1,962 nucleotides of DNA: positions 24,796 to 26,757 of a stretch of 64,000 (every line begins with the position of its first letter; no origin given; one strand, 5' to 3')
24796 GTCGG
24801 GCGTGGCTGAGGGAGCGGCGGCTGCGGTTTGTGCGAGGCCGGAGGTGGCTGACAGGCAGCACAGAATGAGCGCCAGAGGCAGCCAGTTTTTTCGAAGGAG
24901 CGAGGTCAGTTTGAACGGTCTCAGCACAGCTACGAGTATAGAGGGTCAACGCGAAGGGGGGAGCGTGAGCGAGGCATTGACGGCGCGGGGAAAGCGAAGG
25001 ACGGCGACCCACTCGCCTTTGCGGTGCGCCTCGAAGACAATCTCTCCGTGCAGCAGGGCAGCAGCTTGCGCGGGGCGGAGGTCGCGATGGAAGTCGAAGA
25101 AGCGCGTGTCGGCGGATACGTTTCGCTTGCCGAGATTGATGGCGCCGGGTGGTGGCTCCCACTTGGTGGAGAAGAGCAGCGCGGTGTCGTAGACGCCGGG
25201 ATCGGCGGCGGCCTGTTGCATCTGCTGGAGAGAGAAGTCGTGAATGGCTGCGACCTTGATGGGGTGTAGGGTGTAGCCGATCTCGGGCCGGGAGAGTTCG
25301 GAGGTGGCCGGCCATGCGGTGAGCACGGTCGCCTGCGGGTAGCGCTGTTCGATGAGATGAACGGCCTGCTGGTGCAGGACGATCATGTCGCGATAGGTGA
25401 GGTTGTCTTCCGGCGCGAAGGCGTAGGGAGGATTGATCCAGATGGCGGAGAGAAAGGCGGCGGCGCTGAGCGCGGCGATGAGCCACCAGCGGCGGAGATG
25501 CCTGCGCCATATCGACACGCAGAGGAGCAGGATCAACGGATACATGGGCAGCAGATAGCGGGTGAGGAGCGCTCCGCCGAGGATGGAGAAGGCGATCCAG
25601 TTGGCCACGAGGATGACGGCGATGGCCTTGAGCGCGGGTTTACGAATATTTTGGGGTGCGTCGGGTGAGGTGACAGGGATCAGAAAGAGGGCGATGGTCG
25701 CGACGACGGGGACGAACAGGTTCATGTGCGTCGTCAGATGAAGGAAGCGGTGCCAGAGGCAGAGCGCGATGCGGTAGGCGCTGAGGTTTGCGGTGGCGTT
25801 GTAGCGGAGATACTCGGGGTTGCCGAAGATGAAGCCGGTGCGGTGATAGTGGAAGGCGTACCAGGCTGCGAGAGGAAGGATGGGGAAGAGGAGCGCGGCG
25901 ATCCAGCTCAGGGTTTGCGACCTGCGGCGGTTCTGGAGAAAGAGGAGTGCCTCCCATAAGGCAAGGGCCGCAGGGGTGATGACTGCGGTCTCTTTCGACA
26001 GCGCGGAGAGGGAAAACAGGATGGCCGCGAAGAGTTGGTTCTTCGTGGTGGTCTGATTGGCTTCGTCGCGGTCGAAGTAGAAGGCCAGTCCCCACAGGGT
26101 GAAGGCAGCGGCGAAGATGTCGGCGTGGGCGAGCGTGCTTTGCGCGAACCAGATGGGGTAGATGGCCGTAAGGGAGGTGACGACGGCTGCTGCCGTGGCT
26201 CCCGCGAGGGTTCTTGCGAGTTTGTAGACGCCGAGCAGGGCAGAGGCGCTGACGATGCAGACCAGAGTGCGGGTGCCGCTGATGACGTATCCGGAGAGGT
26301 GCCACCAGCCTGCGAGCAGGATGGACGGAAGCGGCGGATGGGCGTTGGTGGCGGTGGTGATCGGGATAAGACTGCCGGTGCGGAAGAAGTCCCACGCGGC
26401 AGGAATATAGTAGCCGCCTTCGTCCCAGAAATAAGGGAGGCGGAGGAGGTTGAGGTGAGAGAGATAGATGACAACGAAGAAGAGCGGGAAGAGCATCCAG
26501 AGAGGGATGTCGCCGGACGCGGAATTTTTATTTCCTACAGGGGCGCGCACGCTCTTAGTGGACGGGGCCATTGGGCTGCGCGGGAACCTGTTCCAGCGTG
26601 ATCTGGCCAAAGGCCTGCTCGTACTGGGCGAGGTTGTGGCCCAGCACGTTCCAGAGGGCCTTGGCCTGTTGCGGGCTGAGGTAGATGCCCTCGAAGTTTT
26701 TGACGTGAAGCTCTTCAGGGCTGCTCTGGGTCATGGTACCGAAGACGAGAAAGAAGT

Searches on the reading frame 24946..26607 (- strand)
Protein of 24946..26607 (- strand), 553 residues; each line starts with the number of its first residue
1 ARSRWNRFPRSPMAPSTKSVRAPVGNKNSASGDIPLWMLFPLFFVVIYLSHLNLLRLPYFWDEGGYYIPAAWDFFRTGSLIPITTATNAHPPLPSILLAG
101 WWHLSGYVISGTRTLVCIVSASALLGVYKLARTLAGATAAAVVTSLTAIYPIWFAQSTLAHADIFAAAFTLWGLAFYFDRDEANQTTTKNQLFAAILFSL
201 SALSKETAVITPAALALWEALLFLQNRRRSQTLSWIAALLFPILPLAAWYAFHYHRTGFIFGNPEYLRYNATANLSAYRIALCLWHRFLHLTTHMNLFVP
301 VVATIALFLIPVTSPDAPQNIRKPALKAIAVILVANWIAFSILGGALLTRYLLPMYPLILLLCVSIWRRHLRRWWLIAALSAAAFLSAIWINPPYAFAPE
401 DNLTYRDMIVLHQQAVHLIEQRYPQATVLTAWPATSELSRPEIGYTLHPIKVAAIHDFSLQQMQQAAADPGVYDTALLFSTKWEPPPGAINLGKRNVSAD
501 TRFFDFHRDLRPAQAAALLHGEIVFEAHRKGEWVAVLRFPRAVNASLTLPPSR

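Call 75: search_protein_families(library=pfam, proteins=[window:24946-26607:-], max_evalue=1e-10)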
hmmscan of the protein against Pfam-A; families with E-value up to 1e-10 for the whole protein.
window:24946-26607:- (553 aa): 1 family
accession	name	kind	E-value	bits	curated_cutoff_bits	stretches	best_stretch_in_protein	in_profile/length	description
PF13231.12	PMT_2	-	6.4e-11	43.2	26.1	1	90-243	2-150/160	Dolichyl-phosphate-mannose-protein mannosyltransferase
